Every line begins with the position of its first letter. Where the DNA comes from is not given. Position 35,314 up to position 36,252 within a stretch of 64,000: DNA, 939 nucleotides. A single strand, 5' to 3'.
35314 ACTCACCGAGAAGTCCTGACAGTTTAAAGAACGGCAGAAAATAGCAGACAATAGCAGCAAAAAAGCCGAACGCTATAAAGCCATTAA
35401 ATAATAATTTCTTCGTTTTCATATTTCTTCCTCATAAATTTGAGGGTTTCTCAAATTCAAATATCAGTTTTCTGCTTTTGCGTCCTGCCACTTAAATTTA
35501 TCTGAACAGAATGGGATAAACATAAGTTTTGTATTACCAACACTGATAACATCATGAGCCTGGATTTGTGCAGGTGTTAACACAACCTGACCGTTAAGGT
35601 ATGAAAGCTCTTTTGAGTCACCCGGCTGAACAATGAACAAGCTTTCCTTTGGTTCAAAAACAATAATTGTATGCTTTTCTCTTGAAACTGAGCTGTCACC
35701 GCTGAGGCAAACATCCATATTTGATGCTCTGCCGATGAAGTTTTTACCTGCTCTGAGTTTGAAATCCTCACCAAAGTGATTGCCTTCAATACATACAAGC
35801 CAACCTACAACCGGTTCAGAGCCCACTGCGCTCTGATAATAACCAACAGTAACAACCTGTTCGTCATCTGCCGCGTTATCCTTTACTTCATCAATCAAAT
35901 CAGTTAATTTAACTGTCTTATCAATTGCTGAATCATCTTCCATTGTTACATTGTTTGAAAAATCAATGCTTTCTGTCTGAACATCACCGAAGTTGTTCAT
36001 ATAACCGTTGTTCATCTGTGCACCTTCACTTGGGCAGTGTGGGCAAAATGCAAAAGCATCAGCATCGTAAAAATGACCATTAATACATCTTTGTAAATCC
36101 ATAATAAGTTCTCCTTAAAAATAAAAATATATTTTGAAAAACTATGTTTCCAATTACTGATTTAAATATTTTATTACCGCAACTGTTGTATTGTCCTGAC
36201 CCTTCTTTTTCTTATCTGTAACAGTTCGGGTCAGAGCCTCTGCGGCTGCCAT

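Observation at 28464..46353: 17.7-kb single-operon Ser/Thr phosphosignalling supercluster (3 kinases, 2 PP2C, 7 FHA domains, vWA, FHA-gated ABC exporter, LytTR regulator) next to ftsZ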

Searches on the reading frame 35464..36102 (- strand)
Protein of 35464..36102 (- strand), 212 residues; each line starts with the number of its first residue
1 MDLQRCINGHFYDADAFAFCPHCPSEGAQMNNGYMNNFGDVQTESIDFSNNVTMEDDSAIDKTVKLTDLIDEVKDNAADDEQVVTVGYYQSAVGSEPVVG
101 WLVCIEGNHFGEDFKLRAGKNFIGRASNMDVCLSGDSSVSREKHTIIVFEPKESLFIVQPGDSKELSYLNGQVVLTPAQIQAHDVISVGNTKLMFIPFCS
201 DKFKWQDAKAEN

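Call 4: search_protein_families(library=pfam, proteins=[window:35464-36102:-], max_evalue=0.01)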
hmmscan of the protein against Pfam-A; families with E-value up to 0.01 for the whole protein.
window:35464-36102:- (212 aa): 2 families
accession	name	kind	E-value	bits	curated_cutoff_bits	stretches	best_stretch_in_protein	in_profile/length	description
PF16697.10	Yop-YscD_cpl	-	8.2e-10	39.3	33.2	1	105-196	3-91/94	Inner membrane component of T3SS, cytoplasmic domain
PF00498.31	FHA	-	1.4e-07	32.2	20.7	1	123-189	3-67/67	FHA domain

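Call 23: search_protein_families(library=padloc, proteins=[window:35464-36102:-], max_evalue=0.001)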
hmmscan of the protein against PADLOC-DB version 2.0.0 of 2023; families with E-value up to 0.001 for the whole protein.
window:35464-36102:- (212 aa): 0 families

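Call 28: find_homologous_proteins(query=window:35464-36102:-)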
Query window:35464-36102:- (212 aa): 1278 proteins with E <= 0.001 among 1324 candidates; the best 120 are listed.
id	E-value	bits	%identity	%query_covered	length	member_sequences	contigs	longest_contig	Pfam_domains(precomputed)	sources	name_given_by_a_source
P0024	7.9e-141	485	100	100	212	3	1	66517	PF00498.32,PF16697.11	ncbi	-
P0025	7.6e-133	459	93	100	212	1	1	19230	PF00498.32,PF16697.11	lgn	-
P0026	9.1e-82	292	63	97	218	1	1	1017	PF00498.32,PF16697.11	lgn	-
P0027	1.7e-80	288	62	97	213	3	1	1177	PF16697.11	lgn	-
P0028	7.4e-80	286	64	100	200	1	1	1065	PF00498.32,PF16697.11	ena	-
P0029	8.3e-79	282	62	100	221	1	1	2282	PF16697.11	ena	-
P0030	1.4e-78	282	60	97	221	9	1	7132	PF00498.32,PF16697.11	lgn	-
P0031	5.0e-78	280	61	97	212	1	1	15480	PF00498.32,PF16697.11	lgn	-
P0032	5.1e-73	264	54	100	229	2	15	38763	PF00498.32,PF16697.11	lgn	-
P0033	3.9e-72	261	54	100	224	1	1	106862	PF00498.32,PF16697.11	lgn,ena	-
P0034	9.8e-71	256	54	97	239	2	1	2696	PF00498.32,PF16697.11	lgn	-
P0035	1.2e-70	256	55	99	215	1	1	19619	PF00498.32,PF16697.11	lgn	-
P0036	3.0e-70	254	53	97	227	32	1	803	PF00498.32,PF16697.11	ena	-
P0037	3.7e-70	254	53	97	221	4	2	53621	PF00498.32,PF16697.11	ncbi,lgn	-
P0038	1.4e-69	252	53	100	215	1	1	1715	PF00498.32,PF16697.11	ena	-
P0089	5.5e-61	224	46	99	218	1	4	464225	PF00498.32,PF16697.11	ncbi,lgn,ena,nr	ncbi:MAG: FHA domain-containing protein [Clostridia bacterium]|nr:FHA domain-containing protein [Clo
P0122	6.6e-60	221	50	100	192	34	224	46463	PF00498.32,PF16697.11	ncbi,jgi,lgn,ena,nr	ncbi:MAG: FHA domain-containing protein [Ruminococcus sp.]|nr:FHA domain-containing protein [Ruminoc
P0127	7.1e-60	221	51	97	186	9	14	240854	PF00498.32,PF16697.11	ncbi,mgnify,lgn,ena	mgnify:FL=1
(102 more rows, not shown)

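Call 29: find_encoding_contigs(protein=P0122, flank=10000, max_places=1)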
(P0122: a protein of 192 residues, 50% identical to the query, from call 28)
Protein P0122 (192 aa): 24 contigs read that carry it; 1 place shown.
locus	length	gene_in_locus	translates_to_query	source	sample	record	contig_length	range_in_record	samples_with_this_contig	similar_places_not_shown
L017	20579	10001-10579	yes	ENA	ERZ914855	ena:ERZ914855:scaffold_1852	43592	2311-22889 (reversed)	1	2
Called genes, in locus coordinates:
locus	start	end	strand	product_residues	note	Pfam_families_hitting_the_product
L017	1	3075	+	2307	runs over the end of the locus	PF13750:Big_3_3 (faint)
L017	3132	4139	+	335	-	PF19077:Big_13 (faint)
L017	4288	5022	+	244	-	PF00481:PP2C (faint), PF13672:PP2C_2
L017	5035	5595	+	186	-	-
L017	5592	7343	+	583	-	PF13519:VWA_2 (weak), PF13768:VWA_3 (faint), PF00498:FHA, PF16697:Yop-YscD_cpl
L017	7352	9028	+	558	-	PF00069:Pkinase, PF01636:APH (faint), PF06293:Kdo, PF07714:PK_Tyr_Ser-Thr, PF03109:ABC1, PF00498:FHA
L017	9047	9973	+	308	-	PF13672:PP2C_2 (weak), PF07228:SpoIIE (faint), PF00481:PP2C (weak)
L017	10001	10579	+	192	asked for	PF16697:Yop-YscD_cpl (weak), PF00498:FHA (weak)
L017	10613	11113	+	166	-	PF14018:DUF4234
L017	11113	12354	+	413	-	PF14018:DUF4234, PF00498:FHA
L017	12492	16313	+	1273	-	PF00082:Peptidase_S8, PF13620:CarboxypepD_reg, PF02368:Big_2, PF00092:VWA, PF13519:VWA_2, PF00498:FHA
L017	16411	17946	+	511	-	-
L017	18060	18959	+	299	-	PF16255:Lipase_GDSL_lke, PF00657:Lipase_GDSL (weak), PF13472:Lipase_GDSL_2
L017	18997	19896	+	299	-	-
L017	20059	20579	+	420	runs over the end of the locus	PF13240:Zn_Ribbon_1 (weak)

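Call 30: find_encoding_contigs(protein=P0089, flank=10000, max_places=1)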
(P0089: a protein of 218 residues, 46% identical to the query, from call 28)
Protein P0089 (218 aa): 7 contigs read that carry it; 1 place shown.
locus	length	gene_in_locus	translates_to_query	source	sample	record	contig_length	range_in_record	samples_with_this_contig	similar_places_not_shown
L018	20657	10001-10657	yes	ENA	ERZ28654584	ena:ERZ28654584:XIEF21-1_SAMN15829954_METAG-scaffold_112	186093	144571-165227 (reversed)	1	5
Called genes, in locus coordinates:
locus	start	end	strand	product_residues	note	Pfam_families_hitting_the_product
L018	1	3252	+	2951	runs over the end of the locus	-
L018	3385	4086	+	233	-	PF00072:Response_reg, PF04397:LytTR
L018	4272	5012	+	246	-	PF00481:PP2C (faint), PF13672:PP2C_2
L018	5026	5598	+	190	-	PF16697:Yop-YscD_cpl, PF00498:FHA (weak)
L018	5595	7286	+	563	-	PF00092:VWA, PF13519:VWA_2, PF16697:Yop-YscD_cpl, PF00498:FHA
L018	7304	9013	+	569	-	PF00069:Pkinase, PF07714:PK_Tyr_Ser-Thr, PF06293:Kdo (faint), PF03109:ABC1, PF14531:Kinase-like (weak), PF00498:FHA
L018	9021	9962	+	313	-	PF00481:PP2C, PF13672:PP2C_2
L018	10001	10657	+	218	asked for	PF16697:Yop-YscD_cpl (weak), PF00498:FHA (weak)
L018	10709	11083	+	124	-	PF14018:DUF4234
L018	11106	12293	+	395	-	PF14018:DUF4234, PF00498:FHA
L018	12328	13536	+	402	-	PF00498:FHA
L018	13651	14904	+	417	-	PF00069:Pkinase, PF07714:PK_Tyr_Ser-Thr, PF03109:ABC1 (faint)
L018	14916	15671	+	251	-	PF00481:PP2C, PF13672:PP2C_2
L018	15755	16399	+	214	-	PF00498:FHA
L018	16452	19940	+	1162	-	PF00498:FHA, PF16697:Yop-YscD_cpl, PF13620:CarboxypepD_reg, PF22904:NOMO1-like_2nd (faint), PF13620:CarboxypepD_reg, PF13715:CarbopepD_reg_2 (weak), PF17210:SdrD_B (weak), PF17802:SpaA (weak)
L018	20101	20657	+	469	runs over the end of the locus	PF00860:Xan_ur_permease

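Call 31: find_encoding_contigs(protein=P0127, flank=10000, max_places=1)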
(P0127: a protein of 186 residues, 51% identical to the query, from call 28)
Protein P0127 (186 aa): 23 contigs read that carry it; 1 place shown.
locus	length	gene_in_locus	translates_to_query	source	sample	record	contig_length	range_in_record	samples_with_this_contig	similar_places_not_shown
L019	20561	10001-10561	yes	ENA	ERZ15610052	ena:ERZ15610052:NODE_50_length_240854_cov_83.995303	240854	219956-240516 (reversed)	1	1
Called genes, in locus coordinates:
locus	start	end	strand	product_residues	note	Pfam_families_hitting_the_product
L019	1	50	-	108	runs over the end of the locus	PF01381:HTH_3, PF12844:HTH_19, PF13443:HTH_26 (weak), PF13560:HTH_31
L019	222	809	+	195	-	PF16697:Yop-YscD_cpl (weak), PF00498:FHA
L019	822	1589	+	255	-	PF00481:PP2C (faint), PF13672:PP2C_2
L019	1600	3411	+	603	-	PF00069:Pkinase, PF07714:PK_Tyr_Ser-Thr, PF03109:ABC1 (weak)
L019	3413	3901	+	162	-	-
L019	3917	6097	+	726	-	PF19077:Big_13 (faint), PF09136:Glucodextran_B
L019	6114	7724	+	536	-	-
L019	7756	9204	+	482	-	PF00069:Pkinase, PF07714:PK_Tyr_Ser-Thr, PF03109:ABC1, PF00498:FHA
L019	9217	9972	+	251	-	PF00481:PP2C, PF13672:PP2C_2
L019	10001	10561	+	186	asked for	PF16697:Yop-YscD_cpl, PF00498:FHA (weak)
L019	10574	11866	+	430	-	PF00498:FHA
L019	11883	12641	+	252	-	-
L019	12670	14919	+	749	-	-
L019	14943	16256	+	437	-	PF18962:Por_Secre_tail (faint), PF02368:Big_2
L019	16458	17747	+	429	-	PF00579:tRNA-synt_1b, PF22421:SYY_C-terminal, PF01479:S4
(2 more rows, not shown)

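Call 38: search_solved_structures(query=window:35464-36102:-, max_evalue=0.01)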
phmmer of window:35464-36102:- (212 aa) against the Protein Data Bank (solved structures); distinct sequences matched with E-value up to 0.01: 1.
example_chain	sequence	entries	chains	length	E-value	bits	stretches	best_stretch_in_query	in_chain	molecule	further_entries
3gqs_A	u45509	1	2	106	0.00051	23.3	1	102-199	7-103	Adenylate cyclase-like protein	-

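Call 52: search_protein_families(library=ncbifam, proteins=[window:35464-36102:-], max_evalue=0.001)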
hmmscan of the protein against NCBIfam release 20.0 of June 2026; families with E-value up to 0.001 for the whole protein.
window:35464-36102:- (212 aa): 2 families
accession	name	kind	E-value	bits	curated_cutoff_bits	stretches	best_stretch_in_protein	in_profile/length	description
NF049868.1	FhaB_Rv0019c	equivalog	4.1e-07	30.2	125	1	97-193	64-156/158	FHA domain-containing protein FhaB/FipA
NF052573.1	HisKinEspAMyxo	equivalog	0.00017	19.8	1400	1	109-192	36-115/755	serine histidine kinase EspA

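Call 79: predict_structure(alignment_id=A5)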
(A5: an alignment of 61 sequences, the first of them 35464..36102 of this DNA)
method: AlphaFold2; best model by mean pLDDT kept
length: 212 residues; sequences in the alignment: 61
mean_pLDDT: 79.0   pTM: 0.56
mean pLDDT of the five models: 79.0, 78.7, 77.6, 77.5, 75.9
residues with pLDDT >= 90: 118; 70-90: 23; 50-70: 37; < 50: 34
segments of 3 or more residues with pLDDT < 50: 28-51, 78-83
pLDDT, mean of each block of 10 residues (from residue 1): 92 94 68 41 41 49 65 55 51 72 98 95 97 96 96 94 95 97 97 93 77 59
secondary structure, 60 per line:
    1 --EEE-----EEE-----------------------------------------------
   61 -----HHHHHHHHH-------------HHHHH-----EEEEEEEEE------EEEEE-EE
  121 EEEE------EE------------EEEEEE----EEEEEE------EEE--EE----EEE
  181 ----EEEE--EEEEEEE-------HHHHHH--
elements in order: E3-5 E11-13 H66-74 H88-92 E98-106 E113-117 E119-124 E145-150 E155-160 E167-169 E178-180 E185-188 E191-197 H205-210

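Call 83: fold_search(model_id=the predicted structure, library=pdb)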
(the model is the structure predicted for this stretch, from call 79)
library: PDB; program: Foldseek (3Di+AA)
matches with E <= 10: 497; with E <= 0.001: 126
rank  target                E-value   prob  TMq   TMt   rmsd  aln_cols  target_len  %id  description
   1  3poa_A                2.8e-08  1.00  0.42  0.89   1.9       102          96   24  Structural and functional analysis of phosphothreonine-dependent FHA domain interactions (released 2011-01-26)
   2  6i2q_B                8.3e-08  1.00  0.42  0.90   1.1        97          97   28  Crystal structure of the wild-type SucA domain of Mycobacterium smegmatis KGD (alpha-ketoglutarate decarboxylase), in  (released 2019-05-22)
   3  8p5x_G                9.3e-08  1.00  0.44  0.88   1.8       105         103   27  Single particle cryo-EM structure of the complex between Corynebacterium glutamicum homohexameric 2-oxoglutarate dehyd (released 2023-08-16)
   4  7rj3_C                9.8e-08  1.00  0.44  0.90   1.5       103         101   27  Crystal Structure of the Forkhead Associated (FHA) Domain of the Glycogen Accumulation Regulator (GarA) from Mycobacte (released 2021-07-28)
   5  6i2p_E                1.4e-07  1.00  0.43  0.85   1.5       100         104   27  Crystal structure of the Mycobacterium tuberculosis PknB kinase domain (L33E mutant) in complex with its substrate Gar (released 2019-05-22)
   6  4qcj                  1.5e-07  1.00  0.44  0.90   1.7       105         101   27  Crystal Structure of OdhI from Corynebacterium glutamicum (released 2014-07-02)
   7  7rj3_B                2.0e-07  1.00  0.43  0.85   1.6       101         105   28  Crystal Structure of the Forkhead Associated (FHA) Domain of the Glycogen Accumulation Regulator (GarA) from Mycobacte (released 2021-07-28)
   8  6i2r_B                2.1e-07  1.00  0.42  0.92   1.2        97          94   28  Crystal structure of the SucA domain of Mycobacterium smegmatis KGD (alpha-ketoglutarate decarboxylase), mutant R802A, (released 2019-05-22)
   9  3po8                  2.1e-07  1.00  0.42  0.87   2.4       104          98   24  Structural and functional analysis of phosphothreonine-dependent FHA domain interactions (released 2011-01-26)
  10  7rj3_A                2.3e-07  1.00  0.43  0.84   1.5       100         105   28  Crystal Structure of the Forkhead Associated (FHA) Domain of the Glycogen Accumulation Regulator (GarA) from Mycobacte (released 2021-07-28)
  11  3oun_A                3.6e-07  1.00  0.40  0.88   1.8        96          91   26  Crystal structure of the FhaA FHA domain complexed with the intracellular domain of Rv3910 (released 2012-02-08)
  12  6i2p_D                3.6e-07  1.00  0.44  0.79   8.7       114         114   26  Crystal structure of the Mycobacterium tuberculosis PknB kinase domain (L33E mutant) in complex with its substrate Gar (released 2019-05-22)
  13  8p5r_G                4.5e-07  1.00  0.42  0.88   1.3        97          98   28  Crystal structure of full-length, homohexameric 2-oxoglutarate dehydrogenase KGD from Mycobacterium smegmatis in compl (released 2023-08-16)
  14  6hc1_B                4.5e-07  1.00  0.43  0.85   2.1       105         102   24  Bdellovibrio bacteriovorus DgcB FHA in complex with phosphorylated N-terminal peptide (released 2019-08-28)
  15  3va4_B                6.2e-07  1.00  0.44  0.83   2.1       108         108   21  Crystal structure of the mammalian MDC1 FHA domain complexed with CHK2 pThr68 peptide (released 2012-02-01)
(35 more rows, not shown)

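Call 86: search_protein_families(library=pfam, proteins=[L017:12492-16310:+, L018:16452-19937:+, L018:11106-12290:+], max_evalue=0.0001)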
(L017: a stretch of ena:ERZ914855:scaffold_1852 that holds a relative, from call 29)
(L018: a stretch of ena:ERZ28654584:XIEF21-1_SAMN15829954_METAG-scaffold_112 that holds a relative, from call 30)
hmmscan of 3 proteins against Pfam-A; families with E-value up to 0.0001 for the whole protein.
L017:12492-16310:+ (1273 aa): 7 families
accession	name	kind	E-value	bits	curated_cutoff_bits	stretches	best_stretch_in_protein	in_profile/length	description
PF00082.27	Peptidase_S8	-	1.6e-30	106.8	21.8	1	191-486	5-274/288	Subtilase family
PF00092.34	VWA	-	4.1e-13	50.4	23.8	1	699-826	1-137/174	von Willebrand factor type A domain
PF13519.12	VWA_2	-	1.4e-12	48.6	27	1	700-803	1-106/107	von Willebrand factor type A domain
PF00498.31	FHA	-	1.1e-09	39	20.7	1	1189-1259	1-66/67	FHA domain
PF02368.24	Big_2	-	2.8e-08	34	22.8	1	619-686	12-76/79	Bacterial Ig-like domain (group 2)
PF13620.12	CarboxypepD_reg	-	8.7e-08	32.9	32.3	1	535-605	10-80/82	Carboxypeptidase regulatory-like domain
PF17802.7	SpaA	-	4.2e-05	24.1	23.1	0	532-596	9-76/91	Prealbumin-like fold domain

L018:16452-19937:+ (1162 aa): 9 families
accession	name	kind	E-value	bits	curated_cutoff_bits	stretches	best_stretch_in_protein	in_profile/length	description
PF00498.31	FHA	-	2.2e-29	102.1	20.7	2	132-195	2-67/67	FHA domain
PF13620.12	CarboxypepD_reg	-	9.4e-29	100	32.3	2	828-897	10-78/82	Carboxypeptidase regulatory-like domain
PF16697.10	Yop-YscD_cpl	-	5.1e-16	59.2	33.2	1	130-198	18-87/94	Inner membrane component of T3SS, cytoplasmic domain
PF17210.9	SdrD_B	-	7.9e-14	52.2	29.7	1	834-885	26-76/112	SdrD B-like domain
PF13715.12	CarbopepD_reg_2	-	7.1e-13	48.8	32.2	1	828-898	10-74/88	CarboxypepD_reg-like domain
PF17802.7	SpaA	-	7.3e-13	48.9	23.1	1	827-894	11-82/91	Prealbumin-like fold domain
PF14686.12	fn3_3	-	2.8e-05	24.2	24.4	0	847-893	24-72/75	Polysaccharide lyase family 4, domain II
PF20608.4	Phage_tube_C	-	5.9e-05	23.8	24.1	0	758-790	40-73/82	Phage tail tube protein C-terminal domain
PF09430.16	EMC7_beta-sandw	-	8.1e-05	23.2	26.6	0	832-892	7-62/122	ER membrane protein complex subunit 7, beta-sandwich domain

L018:11106-12290:+ (395 aa): 3 families
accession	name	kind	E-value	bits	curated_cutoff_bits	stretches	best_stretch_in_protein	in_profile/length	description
PF00498.31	FHA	-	3e-14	53.6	20.7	1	317-386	2-67/67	FHA domain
PF14018.11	DUF4234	-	7.5e-09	36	25.3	1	5-75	1-69/70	Domain of unknown function (DUF4234)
PF16697.10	Yop-YscD_cpl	-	1.4e-06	28.9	33.2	1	300-389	4-87/94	Inner membrane component of T3SS, cytoplasmic domain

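Call 90: find_encoding_contigs(protein=P0025, flank=10000, max_places=2)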
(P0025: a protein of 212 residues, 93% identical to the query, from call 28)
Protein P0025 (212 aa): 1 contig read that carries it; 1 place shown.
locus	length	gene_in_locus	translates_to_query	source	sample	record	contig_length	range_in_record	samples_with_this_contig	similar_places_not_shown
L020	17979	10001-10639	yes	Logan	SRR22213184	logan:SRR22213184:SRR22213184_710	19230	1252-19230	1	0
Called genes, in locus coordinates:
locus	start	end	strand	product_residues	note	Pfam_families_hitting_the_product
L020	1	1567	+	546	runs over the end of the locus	PF00498:FHA, PF16697:Yop-YscD_cpl (weak), PF00498:FHA, PF00005:ABC_tran, PF13304:AAA_21 (weak)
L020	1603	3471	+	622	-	PF07581:Glug (faint), PF12698:ABC2_membrane_3, PF01061:ABC2_membrane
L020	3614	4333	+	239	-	PF00072:Response_reg, PF04397:LytTR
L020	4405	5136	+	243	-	PF00481:PP2C (faint), PF13672:PP2C_2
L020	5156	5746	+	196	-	PF16697:Yop-YscD_cpl (weak), PF00498:FHA (weak)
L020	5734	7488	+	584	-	PF00092:VWA, PF13519:VWA_2, PF13768:VWA_3 (weak), PF16697:Yop-YscD_cpl, PF00498:FHA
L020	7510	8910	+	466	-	PF00069:Pkinase, PF07714:PK_Tyr_Ser-Thr, PF06293:Kdo (weak), PF03109:ABC1, PF17667:Pkinase_fungal (faint), PF00498:FHA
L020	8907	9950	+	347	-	PF00481:PP2C, PF13672:PP2C_2, PF07228:SpoIIE (faint)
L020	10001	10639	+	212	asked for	PF16697:Yop-YscD_cpl, PF00498:FHA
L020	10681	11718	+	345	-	PF00498:FHA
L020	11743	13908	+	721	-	PF00069:Pkinase, PF07714:PK_Tyr_Ser-Thr, PF03109:ABC1, PF06293:Kdo (weak)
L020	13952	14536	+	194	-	-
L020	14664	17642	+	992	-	PF00069:Pkinase, PF01636:APH (faint), PF03109:ABC1 (weak), PF07714:PK_Tyr_Ser-Thr, PF14531:Kinase-like (faint), PF03793:PASTA, PF13715:CarbopepD_reg_2 (weak), PF17802:SpaA (weak), +3 more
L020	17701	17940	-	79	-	-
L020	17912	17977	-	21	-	?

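Call 93: find_related_loci(query=A5, collection=metagenome_contigs, flank=10000)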
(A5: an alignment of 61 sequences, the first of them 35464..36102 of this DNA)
Query A5 (212 aa) in metagenome_contigs; peptide patterns used: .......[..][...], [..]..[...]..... (x = any residue, [..] = any of these).
600 stretches matched a pattern (row limit reached: there are more); 569 encode a relative of the query (tblastn E <= 1e-3); the best 80 are kept; 80 distinct loci.
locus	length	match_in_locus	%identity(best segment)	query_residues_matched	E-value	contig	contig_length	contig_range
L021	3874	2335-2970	96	1-212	8e-144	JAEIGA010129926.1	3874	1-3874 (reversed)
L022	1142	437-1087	59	1-206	2e-89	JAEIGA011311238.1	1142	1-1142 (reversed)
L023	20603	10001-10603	49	1-206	5e-69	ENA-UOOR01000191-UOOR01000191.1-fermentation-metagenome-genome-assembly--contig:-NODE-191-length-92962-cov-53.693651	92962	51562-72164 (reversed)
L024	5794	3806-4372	48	1-206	1e-66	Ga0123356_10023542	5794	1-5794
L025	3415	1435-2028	50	1-206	1e-66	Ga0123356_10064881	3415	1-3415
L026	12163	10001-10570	52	1-211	1e-65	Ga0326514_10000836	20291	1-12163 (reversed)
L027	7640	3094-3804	46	1-212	6e-65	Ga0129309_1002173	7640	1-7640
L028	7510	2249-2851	50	1-206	1e-64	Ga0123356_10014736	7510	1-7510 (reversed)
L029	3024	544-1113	50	1-211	1e-64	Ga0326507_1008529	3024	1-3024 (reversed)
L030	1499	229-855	48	1-205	2e-67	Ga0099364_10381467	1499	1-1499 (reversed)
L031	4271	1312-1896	49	1-206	2e-64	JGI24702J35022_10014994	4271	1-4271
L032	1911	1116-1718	49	1-211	3e-66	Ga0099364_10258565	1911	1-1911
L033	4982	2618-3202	48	1-206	5e-64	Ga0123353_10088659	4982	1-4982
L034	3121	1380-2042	45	1-207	6e-64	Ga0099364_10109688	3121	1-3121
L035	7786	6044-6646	50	1-206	2e-63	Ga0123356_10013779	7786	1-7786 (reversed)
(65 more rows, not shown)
